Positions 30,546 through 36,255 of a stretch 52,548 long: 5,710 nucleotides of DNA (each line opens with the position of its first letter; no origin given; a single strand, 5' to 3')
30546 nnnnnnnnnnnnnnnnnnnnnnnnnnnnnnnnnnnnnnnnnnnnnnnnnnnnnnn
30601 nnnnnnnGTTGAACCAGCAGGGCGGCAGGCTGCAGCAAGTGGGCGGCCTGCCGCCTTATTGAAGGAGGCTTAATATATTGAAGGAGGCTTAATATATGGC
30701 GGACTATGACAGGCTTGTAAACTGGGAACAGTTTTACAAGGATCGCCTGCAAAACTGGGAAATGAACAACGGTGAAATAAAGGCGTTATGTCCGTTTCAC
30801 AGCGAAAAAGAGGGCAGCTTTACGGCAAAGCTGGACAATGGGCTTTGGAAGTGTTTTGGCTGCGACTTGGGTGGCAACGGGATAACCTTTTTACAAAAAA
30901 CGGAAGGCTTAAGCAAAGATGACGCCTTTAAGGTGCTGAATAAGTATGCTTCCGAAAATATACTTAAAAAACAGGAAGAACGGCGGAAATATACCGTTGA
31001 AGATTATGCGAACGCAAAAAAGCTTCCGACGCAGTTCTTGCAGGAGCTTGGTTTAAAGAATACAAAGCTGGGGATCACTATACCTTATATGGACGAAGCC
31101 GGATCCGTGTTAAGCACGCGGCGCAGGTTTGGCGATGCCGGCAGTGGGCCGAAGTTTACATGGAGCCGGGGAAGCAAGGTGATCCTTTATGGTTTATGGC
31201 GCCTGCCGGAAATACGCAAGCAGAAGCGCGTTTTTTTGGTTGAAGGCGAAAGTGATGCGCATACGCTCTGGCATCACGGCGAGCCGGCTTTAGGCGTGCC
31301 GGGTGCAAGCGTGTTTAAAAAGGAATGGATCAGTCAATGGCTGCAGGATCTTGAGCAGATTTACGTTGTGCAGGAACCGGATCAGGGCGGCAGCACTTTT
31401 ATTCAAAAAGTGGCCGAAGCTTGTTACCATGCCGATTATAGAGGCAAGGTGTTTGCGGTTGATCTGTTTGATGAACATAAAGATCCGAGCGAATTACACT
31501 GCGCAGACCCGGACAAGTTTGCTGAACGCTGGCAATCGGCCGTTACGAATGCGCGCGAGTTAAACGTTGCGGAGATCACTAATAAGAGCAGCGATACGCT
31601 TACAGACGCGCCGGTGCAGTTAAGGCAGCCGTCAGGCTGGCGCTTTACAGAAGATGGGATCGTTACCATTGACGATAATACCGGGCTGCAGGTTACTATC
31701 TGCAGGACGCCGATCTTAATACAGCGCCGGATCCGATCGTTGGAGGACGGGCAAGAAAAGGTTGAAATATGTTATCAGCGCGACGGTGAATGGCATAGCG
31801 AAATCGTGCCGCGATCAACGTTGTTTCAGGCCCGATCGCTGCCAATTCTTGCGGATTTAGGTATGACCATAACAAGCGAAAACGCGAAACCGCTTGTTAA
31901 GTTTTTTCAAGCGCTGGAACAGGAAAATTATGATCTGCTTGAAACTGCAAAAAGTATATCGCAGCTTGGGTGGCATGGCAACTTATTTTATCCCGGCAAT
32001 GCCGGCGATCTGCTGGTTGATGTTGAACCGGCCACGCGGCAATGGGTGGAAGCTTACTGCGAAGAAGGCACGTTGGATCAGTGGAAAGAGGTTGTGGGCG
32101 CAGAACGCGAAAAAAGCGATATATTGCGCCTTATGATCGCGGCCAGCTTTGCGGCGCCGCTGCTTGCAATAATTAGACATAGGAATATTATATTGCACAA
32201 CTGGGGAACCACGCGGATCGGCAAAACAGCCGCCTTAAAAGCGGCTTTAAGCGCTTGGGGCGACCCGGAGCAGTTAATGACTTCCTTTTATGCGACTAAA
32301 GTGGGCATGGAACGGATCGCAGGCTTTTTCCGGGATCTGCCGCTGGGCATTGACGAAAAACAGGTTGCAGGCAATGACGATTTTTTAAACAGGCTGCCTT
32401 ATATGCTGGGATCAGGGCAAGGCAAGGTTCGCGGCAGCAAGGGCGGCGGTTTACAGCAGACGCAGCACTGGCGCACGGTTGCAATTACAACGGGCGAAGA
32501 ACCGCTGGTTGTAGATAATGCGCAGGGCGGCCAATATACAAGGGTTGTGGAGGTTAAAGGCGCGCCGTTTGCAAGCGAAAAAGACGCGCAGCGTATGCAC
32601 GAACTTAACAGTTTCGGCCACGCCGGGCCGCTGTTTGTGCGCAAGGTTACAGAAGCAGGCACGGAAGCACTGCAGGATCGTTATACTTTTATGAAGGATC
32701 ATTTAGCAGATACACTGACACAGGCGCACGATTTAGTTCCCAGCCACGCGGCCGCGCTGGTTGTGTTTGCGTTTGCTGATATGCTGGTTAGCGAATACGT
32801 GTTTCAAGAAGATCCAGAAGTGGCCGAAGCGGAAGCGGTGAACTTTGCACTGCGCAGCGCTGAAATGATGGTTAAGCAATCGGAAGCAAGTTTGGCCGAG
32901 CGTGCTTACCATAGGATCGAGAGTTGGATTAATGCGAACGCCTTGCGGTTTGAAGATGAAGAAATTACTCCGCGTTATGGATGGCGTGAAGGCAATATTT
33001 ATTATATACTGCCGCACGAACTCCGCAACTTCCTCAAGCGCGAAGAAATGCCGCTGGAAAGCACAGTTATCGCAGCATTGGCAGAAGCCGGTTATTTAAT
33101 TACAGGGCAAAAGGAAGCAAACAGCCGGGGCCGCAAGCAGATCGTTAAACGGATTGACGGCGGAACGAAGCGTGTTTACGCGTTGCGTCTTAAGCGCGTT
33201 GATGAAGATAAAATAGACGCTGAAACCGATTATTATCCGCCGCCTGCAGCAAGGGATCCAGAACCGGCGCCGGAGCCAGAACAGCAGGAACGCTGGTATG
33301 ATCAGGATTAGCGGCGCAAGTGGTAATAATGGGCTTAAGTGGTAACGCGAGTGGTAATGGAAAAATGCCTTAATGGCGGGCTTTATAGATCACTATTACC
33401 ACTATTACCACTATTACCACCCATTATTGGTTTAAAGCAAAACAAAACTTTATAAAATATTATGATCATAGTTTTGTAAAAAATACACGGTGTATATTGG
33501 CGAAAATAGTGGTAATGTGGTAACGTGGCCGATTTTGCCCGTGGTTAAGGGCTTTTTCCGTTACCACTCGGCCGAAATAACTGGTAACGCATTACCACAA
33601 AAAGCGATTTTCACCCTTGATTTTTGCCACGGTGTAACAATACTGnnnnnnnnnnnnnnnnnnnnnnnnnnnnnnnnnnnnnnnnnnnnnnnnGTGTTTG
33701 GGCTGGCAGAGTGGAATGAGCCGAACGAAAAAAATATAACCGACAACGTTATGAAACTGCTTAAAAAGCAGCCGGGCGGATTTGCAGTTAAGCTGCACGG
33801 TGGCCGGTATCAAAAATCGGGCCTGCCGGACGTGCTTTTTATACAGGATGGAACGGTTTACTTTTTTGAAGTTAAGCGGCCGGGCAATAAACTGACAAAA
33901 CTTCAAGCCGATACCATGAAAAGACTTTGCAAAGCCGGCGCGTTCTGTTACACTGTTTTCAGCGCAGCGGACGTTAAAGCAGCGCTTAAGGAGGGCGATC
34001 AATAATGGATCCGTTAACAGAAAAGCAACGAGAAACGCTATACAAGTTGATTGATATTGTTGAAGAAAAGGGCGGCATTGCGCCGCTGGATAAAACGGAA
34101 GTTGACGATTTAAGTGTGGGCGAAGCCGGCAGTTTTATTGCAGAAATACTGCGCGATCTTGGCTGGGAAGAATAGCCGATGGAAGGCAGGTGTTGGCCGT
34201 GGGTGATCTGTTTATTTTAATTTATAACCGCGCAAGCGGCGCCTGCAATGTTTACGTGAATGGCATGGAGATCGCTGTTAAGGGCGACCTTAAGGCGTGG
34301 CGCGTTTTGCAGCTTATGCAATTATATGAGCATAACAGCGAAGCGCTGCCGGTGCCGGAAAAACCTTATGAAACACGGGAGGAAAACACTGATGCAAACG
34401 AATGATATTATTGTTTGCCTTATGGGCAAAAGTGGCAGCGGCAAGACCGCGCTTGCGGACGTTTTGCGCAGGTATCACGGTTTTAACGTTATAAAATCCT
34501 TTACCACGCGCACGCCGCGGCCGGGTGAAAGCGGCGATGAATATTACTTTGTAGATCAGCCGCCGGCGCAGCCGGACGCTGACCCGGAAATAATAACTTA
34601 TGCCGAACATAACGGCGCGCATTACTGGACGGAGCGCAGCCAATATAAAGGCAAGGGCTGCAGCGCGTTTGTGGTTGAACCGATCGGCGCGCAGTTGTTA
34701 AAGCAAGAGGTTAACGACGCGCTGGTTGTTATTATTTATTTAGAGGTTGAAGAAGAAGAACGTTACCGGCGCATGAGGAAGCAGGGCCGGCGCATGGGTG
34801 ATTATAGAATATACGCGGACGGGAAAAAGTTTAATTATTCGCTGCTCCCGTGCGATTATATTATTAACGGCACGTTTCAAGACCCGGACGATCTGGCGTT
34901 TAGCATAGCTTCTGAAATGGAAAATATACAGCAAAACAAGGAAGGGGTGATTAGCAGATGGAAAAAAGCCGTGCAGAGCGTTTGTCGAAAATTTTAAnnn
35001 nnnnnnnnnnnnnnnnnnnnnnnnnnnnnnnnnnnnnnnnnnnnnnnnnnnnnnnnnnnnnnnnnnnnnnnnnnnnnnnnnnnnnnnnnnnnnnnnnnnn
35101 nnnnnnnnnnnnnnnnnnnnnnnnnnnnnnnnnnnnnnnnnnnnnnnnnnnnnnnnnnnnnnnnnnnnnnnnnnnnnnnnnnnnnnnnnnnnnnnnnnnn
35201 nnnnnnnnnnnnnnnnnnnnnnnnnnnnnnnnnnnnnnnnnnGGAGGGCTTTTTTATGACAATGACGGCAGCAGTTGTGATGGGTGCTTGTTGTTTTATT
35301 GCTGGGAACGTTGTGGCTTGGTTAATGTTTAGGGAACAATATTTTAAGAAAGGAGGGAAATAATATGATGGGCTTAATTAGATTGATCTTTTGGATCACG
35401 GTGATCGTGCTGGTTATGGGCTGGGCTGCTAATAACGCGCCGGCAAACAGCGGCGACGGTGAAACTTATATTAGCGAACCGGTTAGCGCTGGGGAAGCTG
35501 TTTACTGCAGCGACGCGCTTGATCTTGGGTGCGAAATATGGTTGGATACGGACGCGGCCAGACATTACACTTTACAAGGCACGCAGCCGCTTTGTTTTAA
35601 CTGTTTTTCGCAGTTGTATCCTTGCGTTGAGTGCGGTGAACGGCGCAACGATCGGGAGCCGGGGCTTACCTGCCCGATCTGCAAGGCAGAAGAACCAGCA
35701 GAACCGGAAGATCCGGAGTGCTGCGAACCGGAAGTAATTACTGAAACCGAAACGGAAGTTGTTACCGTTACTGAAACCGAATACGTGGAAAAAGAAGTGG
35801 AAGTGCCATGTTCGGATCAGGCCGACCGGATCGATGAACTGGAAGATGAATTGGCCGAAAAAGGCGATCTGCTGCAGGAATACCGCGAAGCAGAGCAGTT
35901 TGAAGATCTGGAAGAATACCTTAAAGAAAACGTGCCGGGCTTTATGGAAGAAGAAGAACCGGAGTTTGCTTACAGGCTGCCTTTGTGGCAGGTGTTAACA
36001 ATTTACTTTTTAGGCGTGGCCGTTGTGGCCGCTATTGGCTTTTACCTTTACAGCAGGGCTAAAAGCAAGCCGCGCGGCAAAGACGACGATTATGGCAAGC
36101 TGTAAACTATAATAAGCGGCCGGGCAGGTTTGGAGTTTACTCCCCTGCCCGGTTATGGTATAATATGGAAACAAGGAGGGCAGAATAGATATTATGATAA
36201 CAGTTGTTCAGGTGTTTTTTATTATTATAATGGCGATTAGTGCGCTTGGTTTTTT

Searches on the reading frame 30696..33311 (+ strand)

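Call 23: search_protein_families(library=pfam, proteins=[window:30696-33311:+], max_evalue=0.01)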
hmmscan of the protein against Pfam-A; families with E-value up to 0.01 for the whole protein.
window:30696-33311:+ (871 aa): 3 families
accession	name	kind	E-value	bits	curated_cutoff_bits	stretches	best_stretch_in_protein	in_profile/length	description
PF06048.17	DUF927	-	1.1e-58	199.6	22.6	1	327-589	16-282/284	Domain of unknown function (DUF927)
PF01807.25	Zn_ribbon_DnaG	-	8.5e-15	54.8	24.9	1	27-86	31-90/98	CHC2 zinc finger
PF18662.7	HTH_56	-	2.1e-12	47.5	26.2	1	732-833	1-109/111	Cch helix turn helix domain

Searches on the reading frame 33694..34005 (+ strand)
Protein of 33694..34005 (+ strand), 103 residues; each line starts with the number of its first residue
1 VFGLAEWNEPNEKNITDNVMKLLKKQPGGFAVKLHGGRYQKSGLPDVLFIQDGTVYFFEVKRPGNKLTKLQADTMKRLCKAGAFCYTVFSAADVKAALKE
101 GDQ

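Call 73: search_protein_families(library=pfam, proteins=[window:33694-34005:+], max_evalue=0.01)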
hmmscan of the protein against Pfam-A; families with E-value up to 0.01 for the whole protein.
window:33694-34005:+ (103 aa): 2 families
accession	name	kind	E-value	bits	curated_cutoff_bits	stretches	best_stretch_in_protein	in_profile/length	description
PF08774.17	VRR_NUC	-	0.00016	22.1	23.8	1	38-84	58-108/116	VRR-NUC domain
PF01870.24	Hjc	-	0.0034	17.7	21.1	1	21-80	8-66/93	Archaeal holliday junction resolvase (hjc)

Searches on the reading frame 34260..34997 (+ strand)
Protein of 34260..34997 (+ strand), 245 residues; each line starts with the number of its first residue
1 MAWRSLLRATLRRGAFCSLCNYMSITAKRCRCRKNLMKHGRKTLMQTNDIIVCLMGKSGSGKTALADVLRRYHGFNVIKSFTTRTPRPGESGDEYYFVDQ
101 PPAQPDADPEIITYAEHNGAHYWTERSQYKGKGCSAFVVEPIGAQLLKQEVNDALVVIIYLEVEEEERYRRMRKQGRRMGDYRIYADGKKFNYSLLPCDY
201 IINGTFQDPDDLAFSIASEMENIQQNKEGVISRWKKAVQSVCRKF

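Call 23: search_protein_families(library=pfam, proteins=[window:34260-34997:+], max_evalue=0.01)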
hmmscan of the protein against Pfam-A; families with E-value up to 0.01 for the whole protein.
window:34260-34997:+ (245 aa): 5 families
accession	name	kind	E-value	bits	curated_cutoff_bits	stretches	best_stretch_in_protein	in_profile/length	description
PF13238.12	AAA_18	-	3e-09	37.9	29.4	1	52-177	1-113/128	AAA domain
PF00625.27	Guanylate_kin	-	5.9e-07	29.8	25.2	1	52-161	5-122/182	Guanylate kinase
PF01712.25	dNK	-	0.00034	20.9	27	0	155-179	123-147/203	Deoxynucleoside kinase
PF13671.12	AAA_33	-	0.00063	20.5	27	0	52-90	2-40/143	AAA domain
PF13207.12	AAA_17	-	0.0023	18.7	27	0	147-178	92-126/136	AAA domain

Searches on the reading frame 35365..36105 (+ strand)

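Call 78: search_protein_families(library=pfam, proteins=[window:35365-36105:+], max_evalue=0.01)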
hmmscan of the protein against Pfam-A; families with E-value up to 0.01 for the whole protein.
window:35365-36105:+ (246 aa): 1 family
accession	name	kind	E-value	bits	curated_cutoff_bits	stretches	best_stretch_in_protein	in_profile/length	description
PF07544.18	Med9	-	0.007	16.8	26.9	0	144-175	47-78/80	RNA polymerase II transcription mediator complex subunit 9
